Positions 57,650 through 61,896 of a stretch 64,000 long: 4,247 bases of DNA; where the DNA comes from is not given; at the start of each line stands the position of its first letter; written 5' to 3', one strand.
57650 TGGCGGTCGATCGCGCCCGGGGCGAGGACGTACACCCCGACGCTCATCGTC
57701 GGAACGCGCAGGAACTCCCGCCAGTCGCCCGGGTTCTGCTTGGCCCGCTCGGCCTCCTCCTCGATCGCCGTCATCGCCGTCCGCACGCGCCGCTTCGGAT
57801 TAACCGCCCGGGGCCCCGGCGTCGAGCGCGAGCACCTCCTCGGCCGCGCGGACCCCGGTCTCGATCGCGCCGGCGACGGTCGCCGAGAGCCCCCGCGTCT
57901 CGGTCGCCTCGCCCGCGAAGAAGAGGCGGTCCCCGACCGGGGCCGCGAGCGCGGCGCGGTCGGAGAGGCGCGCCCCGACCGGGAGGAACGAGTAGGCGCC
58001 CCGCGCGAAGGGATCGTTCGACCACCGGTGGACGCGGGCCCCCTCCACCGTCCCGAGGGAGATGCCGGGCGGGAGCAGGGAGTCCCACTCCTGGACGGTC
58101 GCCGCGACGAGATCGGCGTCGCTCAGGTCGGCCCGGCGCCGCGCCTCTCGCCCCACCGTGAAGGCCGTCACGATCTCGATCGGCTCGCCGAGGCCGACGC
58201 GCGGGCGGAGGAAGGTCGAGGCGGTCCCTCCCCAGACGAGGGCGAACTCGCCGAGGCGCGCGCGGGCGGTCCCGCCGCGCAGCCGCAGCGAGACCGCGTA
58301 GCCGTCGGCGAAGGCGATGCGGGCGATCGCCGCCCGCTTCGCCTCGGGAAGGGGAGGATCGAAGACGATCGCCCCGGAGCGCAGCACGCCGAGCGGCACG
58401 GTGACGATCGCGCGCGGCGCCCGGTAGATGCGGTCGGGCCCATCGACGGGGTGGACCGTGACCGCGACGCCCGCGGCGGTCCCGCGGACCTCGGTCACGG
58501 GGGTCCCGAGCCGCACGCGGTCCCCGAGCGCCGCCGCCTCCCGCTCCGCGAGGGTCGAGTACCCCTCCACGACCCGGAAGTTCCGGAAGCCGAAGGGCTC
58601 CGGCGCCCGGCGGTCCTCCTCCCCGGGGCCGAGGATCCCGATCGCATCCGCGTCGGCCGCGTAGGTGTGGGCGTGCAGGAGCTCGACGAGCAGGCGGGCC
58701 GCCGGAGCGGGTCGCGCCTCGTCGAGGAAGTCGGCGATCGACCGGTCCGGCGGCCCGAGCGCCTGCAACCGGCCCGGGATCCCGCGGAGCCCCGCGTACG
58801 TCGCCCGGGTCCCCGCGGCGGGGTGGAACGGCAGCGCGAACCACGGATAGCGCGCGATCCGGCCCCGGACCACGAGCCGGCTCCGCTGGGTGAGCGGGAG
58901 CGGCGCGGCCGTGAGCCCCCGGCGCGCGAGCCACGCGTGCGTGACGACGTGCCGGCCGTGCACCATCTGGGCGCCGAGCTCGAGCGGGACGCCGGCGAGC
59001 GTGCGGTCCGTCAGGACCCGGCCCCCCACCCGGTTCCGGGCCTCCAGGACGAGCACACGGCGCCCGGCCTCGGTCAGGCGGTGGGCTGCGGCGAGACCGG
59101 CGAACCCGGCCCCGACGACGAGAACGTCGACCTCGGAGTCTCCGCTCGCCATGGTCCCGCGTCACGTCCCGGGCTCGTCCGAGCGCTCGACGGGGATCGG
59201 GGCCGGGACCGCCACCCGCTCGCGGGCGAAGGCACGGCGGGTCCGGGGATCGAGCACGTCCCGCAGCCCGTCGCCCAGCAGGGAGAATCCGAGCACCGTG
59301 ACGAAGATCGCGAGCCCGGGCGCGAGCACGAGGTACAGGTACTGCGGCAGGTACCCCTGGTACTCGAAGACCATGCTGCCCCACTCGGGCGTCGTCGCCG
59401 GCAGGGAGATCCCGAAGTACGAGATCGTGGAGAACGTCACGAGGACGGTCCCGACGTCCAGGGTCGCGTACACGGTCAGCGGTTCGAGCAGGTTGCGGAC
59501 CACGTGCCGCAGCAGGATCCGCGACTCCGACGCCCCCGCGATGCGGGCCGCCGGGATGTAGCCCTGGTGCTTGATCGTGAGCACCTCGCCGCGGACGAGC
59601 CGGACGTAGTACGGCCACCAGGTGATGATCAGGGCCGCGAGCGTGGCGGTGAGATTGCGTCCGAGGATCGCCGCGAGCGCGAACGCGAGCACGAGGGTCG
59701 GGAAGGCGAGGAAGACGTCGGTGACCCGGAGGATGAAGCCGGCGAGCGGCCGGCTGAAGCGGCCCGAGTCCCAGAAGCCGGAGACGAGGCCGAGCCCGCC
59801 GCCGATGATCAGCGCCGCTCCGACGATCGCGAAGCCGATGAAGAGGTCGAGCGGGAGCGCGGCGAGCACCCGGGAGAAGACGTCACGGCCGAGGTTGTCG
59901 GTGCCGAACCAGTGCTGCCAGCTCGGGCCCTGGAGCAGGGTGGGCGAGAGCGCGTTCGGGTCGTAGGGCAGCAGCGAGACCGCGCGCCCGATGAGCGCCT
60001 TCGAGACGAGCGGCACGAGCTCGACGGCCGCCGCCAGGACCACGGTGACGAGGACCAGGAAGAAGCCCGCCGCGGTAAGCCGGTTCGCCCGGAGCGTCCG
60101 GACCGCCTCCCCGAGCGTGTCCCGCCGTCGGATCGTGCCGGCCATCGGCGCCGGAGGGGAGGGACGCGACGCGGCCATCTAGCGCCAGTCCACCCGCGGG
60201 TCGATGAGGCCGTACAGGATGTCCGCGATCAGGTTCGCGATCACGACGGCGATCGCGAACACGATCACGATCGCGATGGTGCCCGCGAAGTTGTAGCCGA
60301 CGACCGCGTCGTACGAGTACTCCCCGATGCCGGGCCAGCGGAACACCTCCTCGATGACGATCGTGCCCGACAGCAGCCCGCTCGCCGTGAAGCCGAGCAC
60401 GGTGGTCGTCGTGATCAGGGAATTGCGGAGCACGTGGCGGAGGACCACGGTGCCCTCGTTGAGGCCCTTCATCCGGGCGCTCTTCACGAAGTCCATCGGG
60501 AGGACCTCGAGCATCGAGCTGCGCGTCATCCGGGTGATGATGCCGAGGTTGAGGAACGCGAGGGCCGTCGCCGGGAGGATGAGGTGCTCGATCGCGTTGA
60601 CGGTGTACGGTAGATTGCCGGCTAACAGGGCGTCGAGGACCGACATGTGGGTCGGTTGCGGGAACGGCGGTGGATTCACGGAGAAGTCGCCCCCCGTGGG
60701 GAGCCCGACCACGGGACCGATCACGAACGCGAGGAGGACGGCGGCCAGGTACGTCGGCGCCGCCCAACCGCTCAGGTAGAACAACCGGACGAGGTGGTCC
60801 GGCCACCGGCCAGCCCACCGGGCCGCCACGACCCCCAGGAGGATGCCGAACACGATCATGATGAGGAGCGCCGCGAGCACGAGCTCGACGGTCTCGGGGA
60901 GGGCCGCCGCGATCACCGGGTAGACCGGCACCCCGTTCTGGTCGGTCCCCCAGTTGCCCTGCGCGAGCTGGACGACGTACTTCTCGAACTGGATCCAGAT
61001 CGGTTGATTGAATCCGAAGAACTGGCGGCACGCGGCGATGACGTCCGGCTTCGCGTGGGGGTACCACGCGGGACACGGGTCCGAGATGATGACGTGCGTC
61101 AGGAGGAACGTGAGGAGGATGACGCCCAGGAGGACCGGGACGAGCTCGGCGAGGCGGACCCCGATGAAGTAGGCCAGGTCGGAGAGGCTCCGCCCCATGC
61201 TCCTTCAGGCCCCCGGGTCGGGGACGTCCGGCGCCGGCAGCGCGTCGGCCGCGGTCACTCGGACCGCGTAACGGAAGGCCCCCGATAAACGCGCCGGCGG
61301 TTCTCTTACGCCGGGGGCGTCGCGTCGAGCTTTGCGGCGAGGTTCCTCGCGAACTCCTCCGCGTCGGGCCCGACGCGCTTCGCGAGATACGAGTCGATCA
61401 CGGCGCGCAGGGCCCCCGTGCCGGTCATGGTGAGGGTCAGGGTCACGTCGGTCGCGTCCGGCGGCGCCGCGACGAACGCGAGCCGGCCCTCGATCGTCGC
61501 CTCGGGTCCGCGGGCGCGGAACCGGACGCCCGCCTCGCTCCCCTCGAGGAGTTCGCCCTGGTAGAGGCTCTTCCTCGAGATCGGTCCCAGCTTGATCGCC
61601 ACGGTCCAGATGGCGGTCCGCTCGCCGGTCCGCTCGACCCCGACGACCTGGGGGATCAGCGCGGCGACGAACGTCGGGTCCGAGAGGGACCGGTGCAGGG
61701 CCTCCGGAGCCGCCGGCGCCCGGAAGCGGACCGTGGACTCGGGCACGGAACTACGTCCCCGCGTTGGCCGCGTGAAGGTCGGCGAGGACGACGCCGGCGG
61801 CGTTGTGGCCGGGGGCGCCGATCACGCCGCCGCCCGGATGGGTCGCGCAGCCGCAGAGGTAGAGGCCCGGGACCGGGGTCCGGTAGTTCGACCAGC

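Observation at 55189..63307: PepT-family ABC importer operon with an amine oxidase and a cupin inserted between the permease and ATPase genes, and no cognate binding protein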

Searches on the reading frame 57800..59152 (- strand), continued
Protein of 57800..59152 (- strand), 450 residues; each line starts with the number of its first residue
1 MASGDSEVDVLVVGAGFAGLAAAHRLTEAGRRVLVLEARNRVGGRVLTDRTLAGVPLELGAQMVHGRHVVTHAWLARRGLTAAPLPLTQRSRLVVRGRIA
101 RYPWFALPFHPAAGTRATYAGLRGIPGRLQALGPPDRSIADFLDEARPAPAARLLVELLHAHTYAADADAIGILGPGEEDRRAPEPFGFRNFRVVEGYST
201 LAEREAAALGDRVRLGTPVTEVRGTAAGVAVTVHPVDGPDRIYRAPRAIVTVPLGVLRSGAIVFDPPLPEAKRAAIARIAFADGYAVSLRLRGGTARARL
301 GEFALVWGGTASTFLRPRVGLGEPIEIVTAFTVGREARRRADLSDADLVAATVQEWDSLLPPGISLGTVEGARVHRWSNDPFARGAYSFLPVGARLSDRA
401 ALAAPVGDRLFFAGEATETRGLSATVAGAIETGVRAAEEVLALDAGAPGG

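Call 65: search_solved_structures(query=A1, max_evalue=1e-30, show_alignments=4)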
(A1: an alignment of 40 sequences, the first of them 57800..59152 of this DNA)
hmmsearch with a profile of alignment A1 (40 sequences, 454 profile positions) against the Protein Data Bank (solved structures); distinct sequences matched with E-value up to 1e-30: 65 (the best 60 are shown).
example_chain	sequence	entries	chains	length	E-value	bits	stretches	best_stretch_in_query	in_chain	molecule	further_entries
4gu0_A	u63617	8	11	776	2.2e-47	164.9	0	195-443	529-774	Lysine-specific histone demethylase 1B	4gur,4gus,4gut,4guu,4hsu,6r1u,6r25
4gu1_A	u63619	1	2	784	2.2e-47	164.8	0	195-443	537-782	Lysine-specific histone demethylase 1B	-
7xe1_A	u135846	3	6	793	2.3e-47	164.8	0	195-443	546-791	Lysine-specific histone demethylase 1B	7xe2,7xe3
4fwe_A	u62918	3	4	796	2.4e-47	164.8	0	195-443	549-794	Lysine-specific histone demethylase 1B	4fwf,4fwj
5lgn_A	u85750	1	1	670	2.7e-43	151.4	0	187-443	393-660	Lysine-specific histone demethylase 1A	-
4bay_A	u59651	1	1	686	2.9e-43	151.3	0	187-443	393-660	LYSINE-SPECIFIC HISTONE DEMETHYLASE 1A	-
2iw5_A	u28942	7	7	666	3e-43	151.2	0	187-443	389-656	LYSINE-SPECIFIC HISTONE DEMETHYLASE 1 | Lysine-specific histone demethylase 1A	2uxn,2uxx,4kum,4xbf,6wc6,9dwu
2h94_A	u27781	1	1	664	3e-43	151.2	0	187-443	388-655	Lysine-specific histone demethylase 1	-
2ejr_A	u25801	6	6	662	3.2e-43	151.2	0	187-443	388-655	Lysine-specific histone demethylase 1 | Lysine-specific histone demethylase 1A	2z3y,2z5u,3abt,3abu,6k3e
8jf5_A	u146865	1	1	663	3.2e-43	151.2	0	187-443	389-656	Lysine-specific histone demethylase 1A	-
7e0g_A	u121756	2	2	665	3.2e-43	151.1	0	187-443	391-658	Lysine-specific histone demethylase 1A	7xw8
6s35_A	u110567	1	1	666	3.2e-43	151.1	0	187-443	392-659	Lysine-specific histone demethylase 1A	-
6w4k_A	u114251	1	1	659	3.2e-43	151.1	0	187-442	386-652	Lysine-specific histone demethylase 1A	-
8ym7_A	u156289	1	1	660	3.3e-43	151.1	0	187-442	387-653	Lysine-specific histone demethylase 1A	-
5h6q_A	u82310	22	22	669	3.3e-43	151.1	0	187-443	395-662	Lysine-specific histone demethylase 1A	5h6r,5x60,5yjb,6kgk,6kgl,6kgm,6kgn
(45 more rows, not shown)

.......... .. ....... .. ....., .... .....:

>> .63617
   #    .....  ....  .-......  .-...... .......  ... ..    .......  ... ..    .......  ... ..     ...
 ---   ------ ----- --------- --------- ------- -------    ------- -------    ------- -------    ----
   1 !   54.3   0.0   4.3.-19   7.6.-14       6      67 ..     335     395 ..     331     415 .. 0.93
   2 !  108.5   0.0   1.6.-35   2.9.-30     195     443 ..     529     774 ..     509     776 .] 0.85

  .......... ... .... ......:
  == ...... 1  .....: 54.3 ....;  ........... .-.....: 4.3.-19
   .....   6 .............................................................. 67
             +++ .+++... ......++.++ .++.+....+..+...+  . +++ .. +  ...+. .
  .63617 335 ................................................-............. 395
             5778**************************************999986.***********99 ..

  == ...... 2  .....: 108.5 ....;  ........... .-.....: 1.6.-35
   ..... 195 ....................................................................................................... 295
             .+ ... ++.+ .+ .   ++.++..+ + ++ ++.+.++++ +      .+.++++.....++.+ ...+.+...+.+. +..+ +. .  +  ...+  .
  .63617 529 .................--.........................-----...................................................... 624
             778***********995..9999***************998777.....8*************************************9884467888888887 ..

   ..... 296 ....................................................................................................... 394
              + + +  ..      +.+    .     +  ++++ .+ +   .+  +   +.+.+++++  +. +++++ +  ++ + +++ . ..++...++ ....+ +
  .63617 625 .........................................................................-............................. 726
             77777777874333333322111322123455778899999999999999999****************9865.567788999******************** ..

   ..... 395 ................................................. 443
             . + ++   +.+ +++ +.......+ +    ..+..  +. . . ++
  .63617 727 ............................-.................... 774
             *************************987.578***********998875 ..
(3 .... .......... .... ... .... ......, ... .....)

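Call 66: find_related_loci(query=A1, collection=genome_contigs, flank=7000)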
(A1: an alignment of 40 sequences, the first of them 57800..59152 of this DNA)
Query A1 (450 aa) in genome_contigs; peptide patterns used: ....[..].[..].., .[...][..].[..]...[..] (x = any residue, [..] = any of these).
69 stretches matched a pattern; 44 encode a relative of the query (tblastn E <= 1e-3); 44 distinct loci.
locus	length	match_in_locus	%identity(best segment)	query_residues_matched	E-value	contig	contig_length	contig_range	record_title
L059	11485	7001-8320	65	6-444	1e-167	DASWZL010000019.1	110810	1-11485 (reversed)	MAG TPA_asm: Thermoplasmata archaeon isolate SMAG_U3737 k141_101305, whole genome shotgun sequence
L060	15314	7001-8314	62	6-442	3e-166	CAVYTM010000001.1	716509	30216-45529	MAG: uncultured Thermoplasmata archaeon isolate MFD09222.bin.2.162 genome assembly, contig: contig_134577, whole genome 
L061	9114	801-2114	62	6-442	2e-164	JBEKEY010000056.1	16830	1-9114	MAG: Thermoplasmata archaeon isolate SPRUCE 217 SPRUCE_217_56, whole genome shotgun sequence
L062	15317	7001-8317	62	6-442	9e-159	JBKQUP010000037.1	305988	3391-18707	MAG: Thermoplasmata archaeon isolate SEr2D2E2F__bin_159 SEr2D2E2F_000000323113, whole genome shotgun sequence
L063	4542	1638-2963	61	9-448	4e-157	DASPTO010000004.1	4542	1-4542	MAG TPA_asm: Thermoplasmata archaeon isolate SMAG_U12279 k141_135931, whole genome shotgun sequence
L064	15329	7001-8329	58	9-449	4e-154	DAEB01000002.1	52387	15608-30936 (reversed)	MAG TPA_asm: Thermoplasmata archaeon UBA184 UBA184_contig_6144, whole genome shotgun sequence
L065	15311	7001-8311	64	6-441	2e-152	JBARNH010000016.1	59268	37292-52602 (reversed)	MAG: Thermoplasmata archaeon isolate MFD06118_ilm_asm_bin36 k127_89267, whole genome shotgun sequence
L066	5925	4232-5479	61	30-443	4e-153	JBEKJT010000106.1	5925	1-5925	MAG: Thermoplasmata archaeon isolate SPRUCE 32 SPRUCE_32_106, whole genome shotgun sequence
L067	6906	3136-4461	59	6-446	2e-151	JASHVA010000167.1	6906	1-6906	MAG: Thermoplasmata archaeon isolate JOPF193 JOPF_N14C_contig_199157, whole genome shotgun sequence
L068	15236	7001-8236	61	33-442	5e-151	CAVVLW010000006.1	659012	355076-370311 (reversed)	MAG: uncultured Thermoplasmata archaeon isolate MFD09222.bin.2.31 genome assembly, contig: contig_43959, whole genome sh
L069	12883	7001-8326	61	3-442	5e-147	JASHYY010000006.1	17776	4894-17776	MAG: Thermoplasmata archaeon isolate JOPF295 JOPF_A14C_contig_6536, whole genome shotgun sequence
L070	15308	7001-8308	57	5-439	3e-144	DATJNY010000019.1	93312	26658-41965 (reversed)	MAG TPA_asm: Thermoplasmata archaeon isolate SMAG_U14873 k141_2435384, whole genome shotgun sequence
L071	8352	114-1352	62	33-444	3e-144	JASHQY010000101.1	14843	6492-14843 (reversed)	MAG: Thermoplasmata archaeon isolate JOPF087 JOPF_N102_contig_41356, whole genome shotgun sequence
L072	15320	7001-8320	57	8-443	9e-138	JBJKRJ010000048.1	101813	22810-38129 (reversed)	MAG: Thermoplasmata archaeon isolate Bin_56 S1Ck127_486024_flag_0_multi_22.9978_len_101813, whole genome shotgun sequenc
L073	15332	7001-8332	56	8-446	3e-136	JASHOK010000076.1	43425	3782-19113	MAG: Thermoplasmata archaeon isolate JOPF021 JOPF_A14C_contig_158648, whole genome shotgun sequence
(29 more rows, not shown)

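Call 71: search_protein_families(library=pfam, proteins=[L073:5547-6437:-, L073:6523-6954:+, L073:8365-9390:+, L073:9144-10490:+, L073:11169-11945:+, L073:12657-13391:+, L073:13429-14157:+, L073:14179-15330:+, L060:1655-5080:+, L060:10855-12786:-], max_evalue=0.00001)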
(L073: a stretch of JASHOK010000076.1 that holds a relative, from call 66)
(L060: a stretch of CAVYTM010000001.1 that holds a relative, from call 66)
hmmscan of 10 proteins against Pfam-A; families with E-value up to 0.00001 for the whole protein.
L073:5547-6437:- (296 aa): 1 family
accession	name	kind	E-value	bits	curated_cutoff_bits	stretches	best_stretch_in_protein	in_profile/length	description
PF06157.16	DUF973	-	8.6e-19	68.2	26.4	1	75-278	7-202/309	Protein of unknown function (DUF973)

L073:6523-6954:+ (143 aa): 1 family
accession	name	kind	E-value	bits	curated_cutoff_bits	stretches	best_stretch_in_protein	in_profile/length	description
PF03259.23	Robl_LC7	-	5e-07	29.8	23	1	31-113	7-89/91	Roadblock/LC7 domain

L073:8365-9390:+ (341 aa): 2 families
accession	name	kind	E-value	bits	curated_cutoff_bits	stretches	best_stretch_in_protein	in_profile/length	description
PF00005.33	ABC_tran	-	2.8e-29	102.9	25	1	49-187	2-137/137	ABC transporter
PF13304.12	AAA_21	-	1.1e-14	55.7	27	1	139-216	220-298/304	AAA domain, putative AbiEii toxin, Type IV TA system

L073:9144-10490:+ (448 aa): 2 families
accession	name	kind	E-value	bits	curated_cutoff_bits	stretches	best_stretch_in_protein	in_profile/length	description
PF12698.13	ABC2_membrane_3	-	1.2e-34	120.4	31.6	1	104-440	3-346/347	ABC-2 family transporter protein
PF01061.29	ABC2_membrane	-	7.9e-27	94.6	26.9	1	243-412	39-209/211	ABC-2 type transporter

L073:11169-11945:+ (258 aa): 0 families

L073:12657-13391:+ (244 aa): 1 family
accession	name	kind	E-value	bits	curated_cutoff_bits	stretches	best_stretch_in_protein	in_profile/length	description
PF03473.23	MOSC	-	1.7e-20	73.7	22.7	1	133-241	7-120/120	MOSC domain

L073:13429-14157:+ (242 aa): 0 families

L073:14179-15330:+ (384 aa): 2 families
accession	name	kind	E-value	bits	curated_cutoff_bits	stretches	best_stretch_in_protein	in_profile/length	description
PF00155.27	Aminotran_1_2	-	3.3e-59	201.3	19.7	1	38-374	2-351/361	Aminotransferase class I and II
PF01041.23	DegT_DnrJ_EryC1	-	8.4e-07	29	19.8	1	115-205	59-145/360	DegT/DnrJ/EryC1/StrS aminotransferase family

L060:1655-5080:+ (1141 aa): 12 families
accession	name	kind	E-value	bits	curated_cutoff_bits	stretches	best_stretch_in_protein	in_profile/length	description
PF07719.23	TPR_2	-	1e-25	88.1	27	0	320-347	6-33/34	Tetratricopeptide repeat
PF14559.12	TPR_19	-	7.3e-25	87.5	25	0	327-377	3-53/68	Tetratricopeptide repeat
PF13414.12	TPR_11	-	2.8e-23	81.7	26.8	0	322-356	1-35/42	TPR repeat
PF13181.12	TPR_8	-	9.6e-18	63.2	25.7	0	421-445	5-29/34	Tetratricopeptide repeat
PF13428.12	TPR_14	-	2.2e-16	59.2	23.5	0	284-318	4-38/44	Tetratricopeptide repeat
PF00211.25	Guanylate_cyc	-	3.3e-16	59.8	21.9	1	497-630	10-156/183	Adenylate and Guanylate cyclase catalytic domain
PF13431.12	TPR_17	-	7.4e-15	54.4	24.4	0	338-369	2-33/34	Tetratricopeptide repeat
PF13432.12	TPR_16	-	3.7e-14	53.3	32.7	1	293-346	9-62/65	Tetratricopeptide repeat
PF00515.34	TPR_1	-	2.1e-13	49.9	27.8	0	320-348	6-34/34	Tetratricopeptide repeat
PF13424.12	TPR_12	-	3.1e-10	40.6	30.1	0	287-345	9-75/77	Tetratricopeptide repeat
PF23914.1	TPR_CcmH_CycH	-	1.6e-06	28.5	42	0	899-1004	43-151/158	Cytochrome c-type biogenesis protein H TPR domain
PF12895.13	ANAPC3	-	3.1e-06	27.8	27.2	0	330-408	4-81/82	Anaphase-promoting complex, cyclosome, subunit 3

L060:10855-12786:- (643 aa): 3 families
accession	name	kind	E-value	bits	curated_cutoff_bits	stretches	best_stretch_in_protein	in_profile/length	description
PF00501.34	AMP-binding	-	5.2e-75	253.1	29.9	1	73-455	7-377/384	AMP-binding enzyme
PF13193.12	AMP-binding_C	-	4.9e-25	88.7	24.5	1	517-595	1-76/76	AMP-binding enzyme C-terminal domain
PF16177.11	ACAS_N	-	1.9e-20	72.9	27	1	14-65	3-55/55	Acetyl-coenzyme A synthetase N-terminus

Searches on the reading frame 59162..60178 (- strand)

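Call 3: search_protein_families(library=pfam, proteins=[window:59162-60178:-])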
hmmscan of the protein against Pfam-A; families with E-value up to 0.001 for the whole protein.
window:59162-60178:- (338 aa): 1 family
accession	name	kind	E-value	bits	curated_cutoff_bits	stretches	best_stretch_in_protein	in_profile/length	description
PF00528.27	BPD_transp_1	-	1e-28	100.8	26.4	1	128-315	3-184/184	Binding-protein-dependent transport system inner membrane component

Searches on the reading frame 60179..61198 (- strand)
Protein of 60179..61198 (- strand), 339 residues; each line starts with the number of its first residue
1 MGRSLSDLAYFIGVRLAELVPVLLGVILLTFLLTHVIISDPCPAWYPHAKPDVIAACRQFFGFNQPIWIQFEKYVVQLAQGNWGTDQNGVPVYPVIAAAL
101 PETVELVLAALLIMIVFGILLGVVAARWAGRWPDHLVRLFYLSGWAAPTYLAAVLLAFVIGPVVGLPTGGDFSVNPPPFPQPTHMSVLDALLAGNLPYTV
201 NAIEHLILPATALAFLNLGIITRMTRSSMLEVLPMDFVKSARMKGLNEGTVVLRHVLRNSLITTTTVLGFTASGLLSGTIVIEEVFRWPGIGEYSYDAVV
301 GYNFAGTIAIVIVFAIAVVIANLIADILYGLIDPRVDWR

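Call 3: search_protein_families(library=pfam, proteins=[window:60179-61198:-])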
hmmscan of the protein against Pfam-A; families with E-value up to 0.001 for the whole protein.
window:60179-61198:- (339 aa): 2 families
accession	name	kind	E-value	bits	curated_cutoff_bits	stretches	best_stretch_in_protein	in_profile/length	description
PF00528.27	BPD_transp_1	-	3.6e-37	128.3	26.4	1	118-337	1-183/184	Binding-protein-dependent transport system inner membrane component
PF19300.4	BPD_transp_1_N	-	0.00047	20.8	23.8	1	11-82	4-76/114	Binding-prot-dependent transport system membrane comp, N-term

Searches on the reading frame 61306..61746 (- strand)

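Call 3: search_protein_families(library=pfam, proteins=[window:61306-61746:-])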
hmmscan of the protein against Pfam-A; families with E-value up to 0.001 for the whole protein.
window:61306-61746:- (146 aa): 2 families
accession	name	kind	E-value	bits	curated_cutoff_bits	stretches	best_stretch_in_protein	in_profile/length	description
PF10604.15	Polyketide_cyc2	-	2e-08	35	27.4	1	2-140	2-141/142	Polyketide cyclase / dehydrase and lipid transport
PF06240.19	COXG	-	5.3e-05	23.4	22.2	1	8-140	3-139/140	Carbon monoxide dehydrogenase subunit G (CoxG)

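Call 17: search_protein_families(library=ncbifam, proteins=[window:61306-61746:-], max_evalue=0.00001)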
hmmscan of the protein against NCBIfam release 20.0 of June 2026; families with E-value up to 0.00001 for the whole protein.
window:61306-61746:- (146 aa): 0 families
